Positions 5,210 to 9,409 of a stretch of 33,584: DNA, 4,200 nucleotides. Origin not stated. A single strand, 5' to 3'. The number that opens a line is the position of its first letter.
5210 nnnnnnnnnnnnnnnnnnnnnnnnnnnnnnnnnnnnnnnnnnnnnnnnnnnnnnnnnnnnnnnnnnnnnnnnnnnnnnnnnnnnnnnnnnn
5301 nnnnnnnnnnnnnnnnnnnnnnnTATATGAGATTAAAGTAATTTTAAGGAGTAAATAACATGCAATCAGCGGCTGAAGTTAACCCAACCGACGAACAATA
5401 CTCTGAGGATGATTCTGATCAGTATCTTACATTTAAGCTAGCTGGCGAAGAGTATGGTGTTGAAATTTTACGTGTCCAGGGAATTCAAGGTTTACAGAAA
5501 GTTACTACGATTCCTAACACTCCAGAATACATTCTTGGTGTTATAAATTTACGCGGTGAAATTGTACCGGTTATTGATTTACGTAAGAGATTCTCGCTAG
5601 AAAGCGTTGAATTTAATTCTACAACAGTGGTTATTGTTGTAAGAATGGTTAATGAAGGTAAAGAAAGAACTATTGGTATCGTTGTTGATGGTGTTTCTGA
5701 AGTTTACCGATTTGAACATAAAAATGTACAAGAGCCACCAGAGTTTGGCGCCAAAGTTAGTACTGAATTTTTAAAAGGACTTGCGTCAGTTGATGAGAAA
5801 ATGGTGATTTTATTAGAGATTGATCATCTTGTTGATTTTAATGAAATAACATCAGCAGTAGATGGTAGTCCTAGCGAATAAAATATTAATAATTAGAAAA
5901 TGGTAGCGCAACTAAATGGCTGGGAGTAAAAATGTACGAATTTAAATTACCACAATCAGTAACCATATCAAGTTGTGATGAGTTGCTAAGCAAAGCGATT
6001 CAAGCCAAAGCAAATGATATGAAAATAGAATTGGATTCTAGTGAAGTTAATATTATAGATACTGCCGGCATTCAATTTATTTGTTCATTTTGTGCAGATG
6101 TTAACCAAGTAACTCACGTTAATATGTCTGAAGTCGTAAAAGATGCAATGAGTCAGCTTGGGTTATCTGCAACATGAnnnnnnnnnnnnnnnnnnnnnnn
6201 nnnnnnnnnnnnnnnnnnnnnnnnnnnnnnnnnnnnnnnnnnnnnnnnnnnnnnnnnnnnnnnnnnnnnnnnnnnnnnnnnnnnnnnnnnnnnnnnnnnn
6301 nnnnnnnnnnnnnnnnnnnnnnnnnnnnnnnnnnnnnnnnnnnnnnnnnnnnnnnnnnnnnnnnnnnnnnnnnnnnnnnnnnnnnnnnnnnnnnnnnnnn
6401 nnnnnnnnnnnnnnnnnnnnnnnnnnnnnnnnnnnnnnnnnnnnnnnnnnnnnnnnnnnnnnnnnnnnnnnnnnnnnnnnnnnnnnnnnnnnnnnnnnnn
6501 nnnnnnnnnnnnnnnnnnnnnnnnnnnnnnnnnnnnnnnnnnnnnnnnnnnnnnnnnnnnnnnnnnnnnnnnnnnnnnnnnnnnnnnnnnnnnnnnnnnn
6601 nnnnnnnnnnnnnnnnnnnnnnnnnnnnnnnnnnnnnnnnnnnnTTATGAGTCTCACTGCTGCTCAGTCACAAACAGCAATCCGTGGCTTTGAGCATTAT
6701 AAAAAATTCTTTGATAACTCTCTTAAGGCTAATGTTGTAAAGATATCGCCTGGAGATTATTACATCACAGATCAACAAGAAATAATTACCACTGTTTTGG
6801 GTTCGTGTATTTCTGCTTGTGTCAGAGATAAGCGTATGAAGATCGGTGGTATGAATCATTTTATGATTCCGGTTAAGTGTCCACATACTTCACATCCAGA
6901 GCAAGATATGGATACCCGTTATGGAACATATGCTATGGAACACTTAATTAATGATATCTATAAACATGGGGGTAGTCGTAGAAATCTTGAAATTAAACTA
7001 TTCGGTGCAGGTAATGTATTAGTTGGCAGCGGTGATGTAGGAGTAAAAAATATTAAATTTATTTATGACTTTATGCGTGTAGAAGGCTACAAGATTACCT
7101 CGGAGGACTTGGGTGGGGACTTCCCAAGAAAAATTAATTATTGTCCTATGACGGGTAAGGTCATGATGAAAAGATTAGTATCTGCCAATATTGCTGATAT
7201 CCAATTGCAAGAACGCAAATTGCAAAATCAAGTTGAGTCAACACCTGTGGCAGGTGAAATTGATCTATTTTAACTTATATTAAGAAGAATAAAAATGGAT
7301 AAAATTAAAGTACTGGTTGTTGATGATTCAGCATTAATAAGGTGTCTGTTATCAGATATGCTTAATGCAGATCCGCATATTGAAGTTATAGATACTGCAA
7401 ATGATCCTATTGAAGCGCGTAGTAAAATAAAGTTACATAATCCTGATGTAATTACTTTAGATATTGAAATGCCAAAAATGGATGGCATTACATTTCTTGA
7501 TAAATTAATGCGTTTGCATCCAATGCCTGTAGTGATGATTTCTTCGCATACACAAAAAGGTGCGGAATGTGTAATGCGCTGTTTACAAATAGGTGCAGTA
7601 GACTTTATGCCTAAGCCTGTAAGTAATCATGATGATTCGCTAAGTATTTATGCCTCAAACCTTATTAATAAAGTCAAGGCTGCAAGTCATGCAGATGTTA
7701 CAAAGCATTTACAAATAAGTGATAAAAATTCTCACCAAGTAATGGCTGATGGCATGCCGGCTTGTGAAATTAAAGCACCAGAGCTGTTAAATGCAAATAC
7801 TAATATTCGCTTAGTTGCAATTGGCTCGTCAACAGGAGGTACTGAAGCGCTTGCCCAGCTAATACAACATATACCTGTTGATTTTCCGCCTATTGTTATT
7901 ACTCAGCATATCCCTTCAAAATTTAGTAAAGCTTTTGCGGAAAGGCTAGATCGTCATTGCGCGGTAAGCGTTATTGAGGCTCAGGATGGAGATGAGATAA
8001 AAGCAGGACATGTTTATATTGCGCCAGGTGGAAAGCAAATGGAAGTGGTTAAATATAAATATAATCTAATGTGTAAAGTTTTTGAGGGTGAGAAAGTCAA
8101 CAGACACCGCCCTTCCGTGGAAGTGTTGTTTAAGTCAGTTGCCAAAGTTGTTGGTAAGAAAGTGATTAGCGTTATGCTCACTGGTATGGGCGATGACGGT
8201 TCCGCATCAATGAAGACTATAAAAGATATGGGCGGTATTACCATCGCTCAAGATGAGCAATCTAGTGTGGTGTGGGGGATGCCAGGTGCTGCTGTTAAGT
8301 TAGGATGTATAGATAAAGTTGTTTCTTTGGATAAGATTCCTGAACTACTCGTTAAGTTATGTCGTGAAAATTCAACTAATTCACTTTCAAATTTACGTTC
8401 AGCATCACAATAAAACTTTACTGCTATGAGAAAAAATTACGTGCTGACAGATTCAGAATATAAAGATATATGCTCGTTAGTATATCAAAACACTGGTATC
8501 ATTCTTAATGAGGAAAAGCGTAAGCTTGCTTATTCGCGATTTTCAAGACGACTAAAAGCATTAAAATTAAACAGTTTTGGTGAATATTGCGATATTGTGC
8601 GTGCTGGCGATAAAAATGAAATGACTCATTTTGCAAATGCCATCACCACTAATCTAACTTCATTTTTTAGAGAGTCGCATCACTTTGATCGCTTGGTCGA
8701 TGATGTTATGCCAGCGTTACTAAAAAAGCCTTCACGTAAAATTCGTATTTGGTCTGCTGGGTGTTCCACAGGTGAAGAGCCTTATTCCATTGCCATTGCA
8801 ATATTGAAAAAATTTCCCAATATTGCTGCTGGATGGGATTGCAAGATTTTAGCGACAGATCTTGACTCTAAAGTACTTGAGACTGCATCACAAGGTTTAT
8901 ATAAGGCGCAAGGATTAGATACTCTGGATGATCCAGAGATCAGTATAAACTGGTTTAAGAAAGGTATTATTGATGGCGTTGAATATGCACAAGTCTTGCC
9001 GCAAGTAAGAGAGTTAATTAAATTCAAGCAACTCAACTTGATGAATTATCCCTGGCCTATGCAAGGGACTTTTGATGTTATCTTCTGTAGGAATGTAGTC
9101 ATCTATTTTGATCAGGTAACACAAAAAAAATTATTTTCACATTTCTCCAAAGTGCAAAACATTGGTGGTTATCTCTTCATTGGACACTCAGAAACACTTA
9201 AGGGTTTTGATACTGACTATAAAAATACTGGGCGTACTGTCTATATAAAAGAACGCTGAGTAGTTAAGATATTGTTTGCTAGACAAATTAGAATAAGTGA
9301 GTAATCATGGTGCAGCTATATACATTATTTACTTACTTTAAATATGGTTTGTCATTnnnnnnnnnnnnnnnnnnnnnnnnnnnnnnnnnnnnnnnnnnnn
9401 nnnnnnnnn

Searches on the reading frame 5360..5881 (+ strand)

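Call 85: search_protein_families(library=pfam, proteins=[window:5360-5881:+], max_evalue=0.00001)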
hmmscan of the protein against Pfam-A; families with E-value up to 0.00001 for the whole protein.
window:5360-5881:+ (173 aa): 1 family
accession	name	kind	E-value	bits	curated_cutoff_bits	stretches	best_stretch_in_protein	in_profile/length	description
PF01584.24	CheW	-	1.8e-36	125.3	23.5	1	21-159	1-135/138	CheW-like domain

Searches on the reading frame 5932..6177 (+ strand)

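Call 85: search_protein_families(library=pfam, proteins=[window:5932-6177:+], max_evalue=0.00001)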
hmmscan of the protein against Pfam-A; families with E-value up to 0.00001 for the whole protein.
window:5932-6177:+ (81 aa): 1 family
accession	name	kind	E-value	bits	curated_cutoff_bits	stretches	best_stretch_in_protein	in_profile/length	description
PF13466.11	STAS_2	-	8.7e-07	29.5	29.2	1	5-78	2-79/80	STAS domain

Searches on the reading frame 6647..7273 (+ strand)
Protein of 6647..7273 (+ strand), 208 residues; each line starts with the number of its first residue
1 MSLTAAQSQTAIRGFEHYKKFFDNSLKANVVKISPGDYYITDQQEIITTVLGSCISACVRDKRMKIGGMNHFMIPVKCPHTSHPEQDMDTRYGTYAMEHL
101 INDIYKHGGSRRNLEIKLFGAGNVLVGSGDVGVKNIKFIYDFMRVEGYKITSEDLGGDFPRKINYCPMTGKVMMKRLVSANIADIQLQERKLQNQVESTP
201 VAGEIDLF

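Call 85: search_protein_families(library=pfam, proteins=[window:6647-7273:+], max_evalue=0.00001)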
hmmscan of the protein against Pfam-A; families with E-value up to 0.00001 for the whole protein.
window:6647-7273:+ (208 aa): 1 family
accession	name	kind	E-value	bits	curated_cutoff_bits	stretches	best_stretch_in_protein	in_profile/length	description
PF03975.18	CheD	-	1.5e-24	86.6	25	1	80-176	7-108/108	CheD chemotactic sensory transduction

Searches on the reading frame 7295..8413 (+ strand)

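Call 85: search_protein_families(library=pfam, proteins=[window:7295-8413:+], max_evalue=0.00001)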
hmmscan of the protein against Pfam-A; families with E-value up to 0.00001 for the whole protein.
window:7295-8413:+ (372 aa): 2 families
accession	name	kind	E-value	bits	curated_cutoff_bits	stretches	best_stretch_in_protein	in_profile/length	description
PF01339.22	CheB_methylest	-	6.8e-66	221.7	24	1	174-351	1-173/174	CheB methylesterase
PF00072.30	Response_reg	-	6.5e-24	84.7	30.2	1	6-111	1-103/111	Response regulator receiver domain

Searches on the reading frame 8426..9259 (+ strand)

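Call 85: search_protein_families(library=pfam, proteins=[window:8426-9259:+], max_evalue=0.00001)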
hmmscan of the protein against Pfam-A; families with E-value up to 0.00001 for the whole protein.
window:8426-9259:+ (277 aa): 2 families
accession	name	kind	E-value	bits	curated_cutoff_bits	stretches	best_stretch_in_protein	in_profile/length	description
PF01739.24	CheR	-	2.5e-59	200.4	27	1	76-273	1-194/195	CheR methyltransferase, SAM binding domain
PF03705.20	CheR_N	-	2.5e-14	53.2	27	1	11-60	2-51/53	CheR methyltransferase, all-alpha domain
